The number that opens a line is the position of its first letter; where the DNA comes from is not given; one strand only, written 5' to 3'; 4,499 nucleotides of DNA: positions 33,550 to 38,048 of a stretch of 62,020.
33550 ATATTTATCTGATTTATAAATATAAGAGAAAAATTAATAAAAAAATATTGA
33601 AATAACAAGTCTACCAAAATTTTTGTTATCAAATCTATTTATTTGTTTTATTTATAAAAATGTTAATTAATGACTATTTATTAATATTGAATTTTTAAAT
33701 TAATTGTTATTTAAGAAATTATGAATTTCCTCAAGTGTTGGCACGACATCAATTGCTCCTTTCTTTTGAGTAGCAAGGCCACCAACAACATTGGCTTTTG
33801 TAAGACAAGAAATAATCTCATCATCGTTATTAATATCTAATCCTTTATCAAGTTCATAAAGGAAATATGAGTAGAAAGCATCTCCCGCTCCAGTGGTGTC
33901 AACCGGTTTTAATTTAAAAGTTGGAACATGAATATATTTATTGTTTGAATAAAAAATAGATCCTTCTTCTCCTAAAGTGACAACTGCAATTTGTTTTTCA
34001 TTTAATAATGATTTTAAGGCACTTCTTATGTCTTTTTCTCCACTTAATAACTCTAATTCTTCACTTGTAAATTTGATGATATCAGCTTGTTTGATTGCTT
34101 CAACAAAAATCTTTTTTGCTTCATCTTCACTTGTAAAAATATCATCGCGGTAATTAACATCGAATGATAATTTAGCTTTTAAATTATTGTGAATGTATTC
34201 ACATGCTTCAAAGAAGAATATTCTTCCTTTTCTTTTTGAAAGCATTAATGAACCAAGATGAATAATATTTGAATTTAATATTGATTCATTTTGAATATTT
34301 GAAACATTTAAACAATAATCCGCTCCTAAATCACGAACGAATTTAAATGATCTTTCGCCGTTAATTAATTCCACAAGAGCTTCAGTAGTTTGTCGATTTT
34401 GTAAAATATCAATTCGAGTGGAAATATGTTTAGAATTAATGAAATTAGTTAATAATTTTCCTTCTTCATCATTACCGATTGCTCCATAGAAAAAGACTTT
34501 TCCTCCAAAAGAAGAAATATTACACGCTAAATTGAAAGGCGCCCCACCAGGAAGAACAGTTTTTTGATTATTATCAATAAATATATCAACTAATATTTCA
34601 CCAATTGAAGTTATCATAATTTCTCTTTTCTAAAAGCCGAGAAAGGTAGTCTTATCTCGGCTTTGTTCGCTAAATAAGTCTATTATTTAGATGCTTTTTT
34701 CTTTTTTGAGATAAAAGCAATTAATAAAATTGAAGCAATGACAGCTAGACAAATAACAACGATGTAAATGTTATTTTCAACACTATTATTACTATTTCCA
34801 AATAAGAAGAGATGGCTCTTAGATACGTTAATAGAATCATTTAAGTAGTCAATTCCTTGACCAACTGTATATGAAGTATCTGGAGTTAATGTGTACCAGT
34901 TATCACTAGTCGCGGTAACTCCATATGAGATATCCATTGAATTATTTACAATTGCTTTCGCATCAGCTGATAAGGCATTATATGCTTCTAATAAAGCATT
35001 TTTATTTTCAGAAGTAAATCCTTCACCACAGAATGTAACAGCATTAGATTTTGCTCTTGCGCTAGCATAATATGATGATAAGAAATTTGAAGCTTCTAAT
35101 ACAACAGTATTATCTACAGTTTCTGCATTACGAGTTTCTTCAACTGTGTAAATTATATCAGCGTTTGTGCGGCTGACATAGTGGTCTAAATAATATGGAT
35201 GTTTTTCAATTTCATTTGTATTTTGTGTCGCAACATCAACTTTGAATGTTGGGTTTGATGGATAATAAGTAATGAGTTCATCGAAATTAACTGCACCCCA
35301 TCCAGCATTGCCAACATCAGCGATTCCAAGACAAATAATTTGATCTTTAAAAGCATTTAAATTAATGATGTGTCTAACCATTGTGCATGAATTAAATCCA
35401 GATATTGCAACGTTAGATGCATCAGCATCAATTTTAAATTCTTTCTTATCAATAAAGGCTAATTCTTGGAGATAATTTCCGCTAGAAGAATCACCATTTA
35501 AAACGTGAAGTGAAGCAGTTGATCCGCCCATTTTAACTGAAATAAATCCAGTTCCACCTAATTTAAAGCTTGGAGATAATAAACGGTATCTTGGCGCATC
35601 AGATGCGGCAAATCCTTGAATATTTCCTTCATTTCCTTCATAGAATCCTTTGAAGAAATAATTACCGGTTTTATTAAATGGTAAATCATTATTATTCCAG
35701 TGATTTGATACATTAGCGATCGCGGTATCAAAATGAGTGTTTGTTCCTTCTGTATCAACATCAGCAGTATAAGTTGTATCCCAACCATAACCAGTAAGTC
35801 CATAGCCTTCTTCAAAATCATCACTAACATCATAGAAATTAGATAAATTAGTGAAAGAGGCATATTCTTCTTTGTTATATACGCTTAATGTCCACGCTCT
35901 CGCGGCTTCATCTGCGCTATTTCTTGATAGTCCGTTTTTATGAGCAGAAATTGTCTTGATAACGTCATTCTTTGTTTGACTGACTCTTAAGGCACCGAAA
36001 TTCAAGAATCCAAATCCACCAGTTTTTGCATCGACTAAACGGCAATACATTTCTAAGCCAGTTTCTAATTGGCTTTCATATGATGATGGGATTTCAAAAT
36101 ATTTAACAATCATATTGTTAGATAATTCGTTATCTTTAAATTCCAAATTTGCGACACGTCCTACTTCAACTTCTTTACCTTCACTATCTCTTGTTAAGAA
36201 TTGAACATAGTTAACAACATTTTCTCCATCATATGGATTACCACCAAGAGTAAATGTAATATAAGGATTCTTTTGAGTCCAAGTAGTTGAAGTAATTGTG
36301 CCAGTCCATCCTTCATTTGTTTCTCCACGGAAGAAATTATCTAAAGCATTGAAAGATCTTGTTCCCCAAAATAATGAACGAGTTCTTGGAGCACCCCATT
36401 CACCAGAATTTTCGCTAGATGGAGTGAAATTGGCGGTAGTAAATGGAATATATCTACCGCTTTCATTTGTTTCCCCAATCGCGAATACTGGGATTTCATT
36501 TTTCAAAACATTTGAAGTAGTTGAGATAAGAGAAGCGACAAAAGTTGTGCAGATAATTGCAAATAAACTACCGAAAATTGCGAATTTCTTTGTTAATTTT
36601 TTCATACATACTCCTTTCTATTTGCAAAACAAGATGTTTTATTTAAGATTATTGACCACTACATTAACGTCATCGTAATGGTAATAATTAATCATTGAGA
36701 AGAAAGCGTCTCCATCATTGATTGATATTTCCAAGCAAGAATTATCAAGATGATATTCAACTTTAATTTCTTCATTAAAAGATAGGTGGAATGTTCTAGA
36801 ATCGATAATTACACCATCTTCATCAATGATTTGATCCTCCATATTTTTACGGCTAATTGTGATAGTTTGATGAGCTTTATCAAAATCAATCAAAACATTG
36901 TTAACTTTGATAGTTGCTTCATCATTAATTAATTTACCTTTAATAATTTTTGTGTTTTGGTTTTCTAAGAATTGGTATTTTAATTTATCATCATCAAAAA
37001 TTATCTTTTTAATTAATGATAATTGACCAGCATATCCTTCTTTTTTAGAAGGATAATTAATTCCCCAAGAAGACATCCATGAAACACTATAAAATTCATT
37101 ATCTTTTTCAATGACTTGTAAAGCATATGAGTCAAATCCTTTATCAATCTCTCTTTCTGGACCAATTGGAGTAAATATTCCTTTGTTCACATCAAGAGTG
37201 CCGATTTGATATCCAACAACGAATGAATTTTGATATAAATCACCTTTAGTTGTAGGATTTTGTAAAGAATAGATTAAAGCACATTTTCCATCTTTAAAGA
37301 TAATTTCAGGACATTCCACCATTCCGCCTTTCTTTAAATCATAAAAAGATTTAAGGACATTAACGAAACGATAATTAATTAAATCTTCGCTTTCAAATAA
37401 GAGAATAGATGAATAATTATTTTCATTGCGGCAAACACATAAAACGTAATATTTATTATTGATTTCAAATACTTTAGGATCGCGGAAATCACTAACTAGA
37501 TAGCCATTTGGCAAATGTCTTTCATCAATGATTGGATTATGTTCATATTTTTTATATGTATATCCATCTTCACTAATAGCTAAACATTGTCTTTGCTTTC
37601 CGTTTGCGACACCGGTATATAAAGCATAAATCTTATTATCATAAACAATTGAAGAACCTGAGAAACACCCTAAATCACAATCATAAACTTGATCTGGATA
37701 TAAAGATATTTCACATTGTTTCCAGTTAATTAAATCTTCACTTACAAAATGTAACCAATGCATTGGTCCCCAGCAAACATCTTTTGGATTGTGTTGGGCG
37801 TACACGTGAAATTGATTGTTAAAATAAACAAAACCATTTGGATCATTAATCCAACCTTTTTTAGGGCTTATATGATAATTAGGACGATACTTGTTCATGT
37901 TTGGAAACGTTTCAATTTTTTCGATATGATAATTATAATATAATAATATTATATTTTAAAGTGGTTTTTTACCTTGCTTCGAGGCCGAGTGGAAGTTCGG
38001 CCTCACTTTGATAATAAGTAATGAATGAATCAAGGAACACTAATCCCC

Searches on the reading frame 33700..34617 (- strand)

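Call 11: search_protein_families(library=pfam, proteins=[window:33700-34617:-], max_evalue=0.0001)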
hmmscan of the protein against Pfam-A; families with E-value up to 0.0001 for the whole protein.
window:33700-34617:- (305 aa): 1 family
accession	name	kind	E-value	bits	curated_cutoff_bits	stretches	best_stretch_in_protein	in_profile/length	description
PF00294.29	PfkB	-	6.7e-44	150.9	25.8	1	19-294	31-301/302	pfkB family carbohydrate kinase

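Call 29: search_protein_families(library=ncbifam, proteins=[window:33700-34617:-], max_evalue=0.01)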
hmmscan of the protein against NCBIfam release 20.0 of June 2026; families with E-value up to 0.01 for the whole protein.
window:33700-34617:- (305 aa): 22 families
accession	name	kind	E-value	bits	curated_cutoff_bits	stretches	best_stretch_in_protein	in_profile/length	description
NF006957.1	PRK09434.1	equivalog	1.1e-56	192.6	450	1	4-297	6-301/302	fructokinase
TIGR04382.1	myo_inos_iolC_N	equivalog_domain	1e-38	133.4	300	1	24-302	34-309/309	5-dehydro-2-deoxygluconokinase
TIGR02152.1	D_ribokin_bact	equivalog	9.4e-28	97.4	299.65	2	172-299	170-297/298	ribokinase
NF049991.1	TagKinase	equivalog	1.6e-26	92.9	420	1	4-304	12-317/321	tagatose kinase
NF053626.1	RibKinHalex1628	equivalog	1.2e-22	80.7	330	1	23-303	37-292/293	ATP-dependent ribose-1-phosphate kinase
NF040938.1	KDG_KDGal_kin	equivalog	1.5e-21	76.8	400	1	25-303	31-304/305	bifunctional 2-dehydro-3-deoxygluconokinase/2-dehydro-3-deoxygalactonokinase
TIGR02198.1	rfaE_dom_I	equivalog_domain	1.2e-19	70.6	345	2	176-299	189-311/315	D-glycero-beta-D-manno-heptose-7-phosphate kinase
NF007321.0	PRK09813.1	equivalog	8.8e-19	68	247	1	3-264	5-242/261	fructoselysine 6-kinase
NF008353.0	PRK11142.1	equivalog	2.1e-15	57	341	1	167-304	168-305/307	ribokinase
NF052444.1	DhDoxglucKinKdgK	equivalog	2.1e-15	56.9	400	1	2-264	3-277/303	2-dehydro-3-deoxygluconokinase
NF041332.1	KDG_KDGal_kin_Halo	equivalog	5.5e-14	52.3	440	1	20-289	29-298/320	bifunctional 2-dehydro-3-deoxygluconokinase/2-dehydro-3-deoxygalactonokinase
NF041134.1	R1P_kin_Thcocales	equivalog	6.3e-14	52.1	500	1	24-300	37-280/291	ADP-dependent ribose-1-phosphate kinase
TIGR03168.1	1-PFK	subfamily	3.2e-13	49.3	216.4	1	170-288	168-287/305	hexose kinase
NF047869.1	myo_kin_aldol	exception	1.3e-12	46.9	600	1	24-304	39-333/586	bifunctional 5-dehydro-2-deoxygluconokinase/5-dehydro-2-deoxyphosphogluconate aldolase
NF008454.0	PRK11316.1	equivalog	3.4e-11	42.4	521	1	18-292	45-304/475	bifunctional D-glycero-beta-D-manno-heptose-7-phosphate kinase/D-glycero-beta-D-manno-heptose 1-phosphate adenylyltransferase HldE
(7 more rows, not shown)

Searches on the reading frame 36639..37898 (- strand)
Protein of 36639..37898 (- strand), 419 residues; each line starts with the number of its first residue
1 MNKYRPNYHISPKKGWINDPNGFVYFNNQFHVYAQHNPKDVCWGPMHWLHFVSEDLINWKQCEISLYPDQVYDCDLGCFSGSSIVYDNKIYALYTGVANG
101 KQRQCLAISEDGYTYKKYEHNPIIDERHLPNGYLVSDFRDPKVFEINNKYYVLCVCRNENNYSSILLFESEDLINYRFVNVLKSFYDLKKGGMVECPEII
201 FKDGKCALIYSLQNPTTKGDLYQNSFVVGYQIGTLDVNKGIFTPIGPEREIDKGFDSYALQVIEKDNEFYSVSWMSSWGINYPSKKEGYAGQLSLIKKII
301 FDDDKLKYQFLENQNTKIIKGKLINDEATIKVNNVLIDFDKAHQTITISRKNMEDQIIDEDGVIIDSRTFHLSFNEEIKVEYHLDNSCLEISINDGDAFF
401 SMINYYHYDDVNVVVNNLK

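Call 12: search_protein_families(library=pfam, proteins=[window:36639-37898:-], max_evalue=0.0001)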
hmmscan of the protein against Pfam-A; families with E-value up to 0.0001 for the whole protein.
window:36639-37898:- (419 aa): 1 family
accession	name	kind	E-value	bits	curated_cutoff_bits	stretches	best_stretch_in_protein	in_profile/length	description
PF00251.26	Glyco_hydro_32N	-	2.4e-78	264.2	22.1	1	9-306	1-303/307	Glycosyl hydrolases family 32 N-terminal domain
